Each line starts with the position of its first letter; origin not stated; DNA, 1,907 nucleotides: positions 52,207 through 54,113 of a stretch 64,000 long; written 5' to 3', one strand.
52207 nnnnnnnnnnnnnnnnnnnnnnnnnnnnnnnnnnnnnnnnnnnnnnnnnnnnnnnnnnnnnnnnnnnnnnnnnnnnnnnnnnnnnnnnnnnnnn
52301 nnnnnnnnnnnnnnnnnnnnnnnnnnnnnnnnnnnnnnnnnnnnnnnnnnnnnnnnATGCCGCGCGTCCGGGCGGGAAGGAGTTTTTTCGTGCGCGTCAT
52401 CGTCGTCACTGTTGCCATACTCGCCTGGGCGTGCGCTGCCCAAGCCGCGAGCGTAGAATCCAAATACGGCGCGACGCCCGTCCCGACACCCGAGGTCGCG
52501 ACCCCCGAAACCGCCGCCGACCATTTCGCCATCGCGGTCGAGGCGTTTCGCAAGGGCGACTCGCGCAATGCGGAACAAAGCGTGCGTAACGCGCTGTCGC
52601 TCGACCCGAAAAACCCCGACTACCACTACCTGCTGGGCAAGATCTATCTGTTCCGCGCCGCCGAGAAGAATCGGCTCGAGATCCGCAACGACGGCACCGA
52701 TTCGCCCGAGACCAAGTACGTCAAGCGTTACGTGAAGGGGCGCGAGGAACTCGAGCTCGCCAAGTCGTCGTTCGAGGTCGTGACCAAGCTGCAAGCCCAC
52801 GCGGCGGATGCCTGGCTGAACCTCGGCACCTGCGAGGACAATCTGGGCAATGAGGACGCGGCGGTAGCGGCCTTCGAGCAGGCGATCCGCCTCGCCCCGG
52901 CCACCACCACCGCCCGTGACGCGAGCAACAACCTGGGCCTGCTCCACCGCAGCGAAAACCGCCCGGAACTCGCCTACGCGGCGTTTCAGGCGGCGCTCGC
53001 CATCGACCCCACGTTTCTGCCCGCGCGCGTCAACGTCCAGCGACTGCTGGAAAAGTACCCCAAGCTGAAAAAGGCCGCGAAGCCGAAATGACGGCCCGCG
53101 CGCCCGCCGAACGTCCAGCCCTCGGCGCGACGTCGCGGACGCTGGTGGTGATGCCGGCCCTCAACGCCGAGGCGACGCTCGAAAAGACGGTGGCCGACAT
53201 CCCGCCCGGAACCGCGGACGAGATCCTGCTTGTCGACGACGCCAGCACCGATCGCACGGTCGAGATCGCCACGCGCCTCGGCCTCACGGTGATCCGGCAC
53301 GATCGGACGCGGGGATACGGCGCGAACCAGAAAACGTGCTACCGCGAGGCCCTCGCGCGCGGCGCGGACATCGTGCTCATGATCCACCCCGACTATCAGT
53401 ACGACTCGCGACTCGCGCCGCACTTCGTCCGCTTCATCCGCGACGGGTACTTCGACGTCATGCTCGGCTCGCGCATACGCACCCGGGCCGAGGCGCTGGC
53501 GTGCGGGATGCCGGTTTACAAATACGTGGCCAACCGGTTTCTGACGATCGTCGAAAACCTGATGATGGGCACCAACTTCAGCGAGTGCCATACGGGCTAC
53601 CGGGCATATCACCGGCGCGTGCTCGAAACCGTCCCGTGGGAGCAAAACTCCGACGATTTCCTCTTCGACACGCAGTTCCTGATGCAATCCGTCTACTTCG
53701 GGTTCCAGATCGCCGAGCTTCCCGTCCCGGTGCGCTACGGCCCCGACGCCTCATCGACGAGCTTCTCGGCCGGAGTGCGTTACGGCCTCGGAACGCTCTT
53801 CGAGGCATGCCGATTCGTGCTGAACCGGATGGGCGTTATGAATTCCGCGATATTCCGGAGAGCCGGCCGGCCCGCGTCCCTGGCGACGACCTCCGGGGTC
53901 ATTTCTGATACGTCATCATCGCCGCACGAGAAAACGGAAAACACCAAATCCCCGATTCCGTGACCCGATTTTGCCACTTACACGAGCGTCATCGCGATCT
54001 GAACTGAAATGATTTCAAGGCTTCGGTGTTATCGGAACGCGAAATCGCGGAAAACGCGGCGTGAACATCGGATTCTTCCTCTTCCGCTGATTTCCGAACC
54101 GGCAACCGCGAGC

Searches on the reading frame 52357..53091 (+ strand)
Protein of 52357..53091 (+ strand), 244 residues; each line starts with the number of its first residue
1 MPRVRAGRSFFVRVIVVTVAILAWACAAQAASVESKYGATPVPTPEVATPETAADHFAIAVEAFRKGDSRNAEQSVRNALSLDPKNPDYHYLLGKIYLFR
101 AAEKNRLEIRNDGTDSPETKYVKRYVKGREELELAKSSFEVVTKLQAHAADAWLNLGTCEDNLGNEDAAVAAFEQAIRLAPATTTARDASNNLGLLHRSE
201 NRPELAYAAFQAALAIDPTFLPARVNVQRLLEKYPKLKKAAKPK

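Call 16: search_protein_families(library=pfam, proteins=[window:52357-53091:+], max_evalue=0.0001)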
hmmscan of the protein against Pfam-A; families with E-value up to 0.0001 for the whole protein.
window:52357-53091:+ (244 aa): 14 families
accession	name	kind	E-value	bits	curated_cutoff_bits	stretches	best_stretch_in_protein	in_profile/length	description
PF00515.34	TPR_1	-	1.5e-18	66.2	27.8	2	150-181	1-32/34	Tetratricopeptide repeat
PF13181.12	TPR_8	-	2.4e-18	65.1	25.7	1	150-182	1-33/34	Tetratricopeptide repeat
PF07719.23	TPR_2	-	1.1e-16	59.9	27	1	150-181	1-32/34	Tetratricopeptide repeat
PF13432.12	TPR_16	-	3.1e-15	56.7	32.7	1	131-181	12-62/65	Tetratricopeptide repeat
PF13414.12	TPR_11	-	2.4e-11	43.6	26.8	1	77-97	18-38/42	TPR repeat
PF13428.12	TPR_14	-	3e-10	40.2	23.5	0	151-187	2-38/44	Tetratricopeptide repeat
PF14559.12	TPR_19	-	1e-09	39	25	0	64-98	2-36/68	Tetratricopeptide repeat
PF23914.1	TPR_CcmH_CycH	-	1.9e-09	38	42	0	141-186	39-86/158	Cytochrome c-type biogenesis protein H TPR domain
PF13431.12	TPR_17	-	4.4e-08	33.2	24.4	0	78-103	4-25/34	Tetratricopeptide repeat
PF13424.12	TPR_12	-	5.6e-08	33.3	30.1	0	133-181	24-76/77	Tetratricopeptide repeat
PF21545.3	T7SS_EccA1_N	-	7.1e-06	25.9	27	0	157-220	175-238/272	T7SS, ESX-1 secretion system protein EccA1, N-terminal domain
PF13174.12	TPR_6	-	1.3e-05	25.9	26.3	0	151-181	1-31/33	Tetratricopeptide repeat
PF13371.12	TPR_9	-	1.4e-05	25.5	35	0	130-188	9-67/73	Tetratricopeptide repeat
PF13176.12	TPR_7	-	3.5e-05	24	27.9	0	191-218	3-30/36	Tetratricopeptide repeat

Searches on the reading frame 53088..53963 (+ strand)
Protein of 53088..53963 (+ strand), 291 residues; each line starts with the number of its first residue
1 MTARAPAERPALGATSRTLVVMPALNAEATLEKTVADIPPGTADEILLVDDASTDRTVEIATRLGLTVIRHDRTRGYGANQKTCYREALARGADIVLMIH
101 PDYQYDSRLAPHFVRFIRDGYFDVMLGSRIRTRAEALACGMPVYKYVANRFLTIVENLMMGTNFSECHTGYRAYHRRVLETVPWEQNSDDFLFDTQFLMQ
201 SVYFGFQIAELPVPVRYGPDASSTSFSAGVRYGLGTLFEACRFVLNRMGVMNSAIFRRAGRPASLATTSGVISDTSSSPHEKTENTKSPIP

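Call 16: search_protein_families(library=pfam, proteins=[window:53088-53963:+], max_evalue=0.0001)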
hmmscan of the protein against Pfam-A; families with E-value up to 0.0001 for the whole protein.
window:53088-53963:+ (291 aa): 1 family
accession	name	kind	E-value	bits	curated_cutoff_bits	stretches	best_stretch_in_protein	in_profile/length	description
PF00535.33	Glycos_transf_2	-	1.2e-19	71.3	23.3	1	20-181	2-166/168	Glycosyl transferase family 2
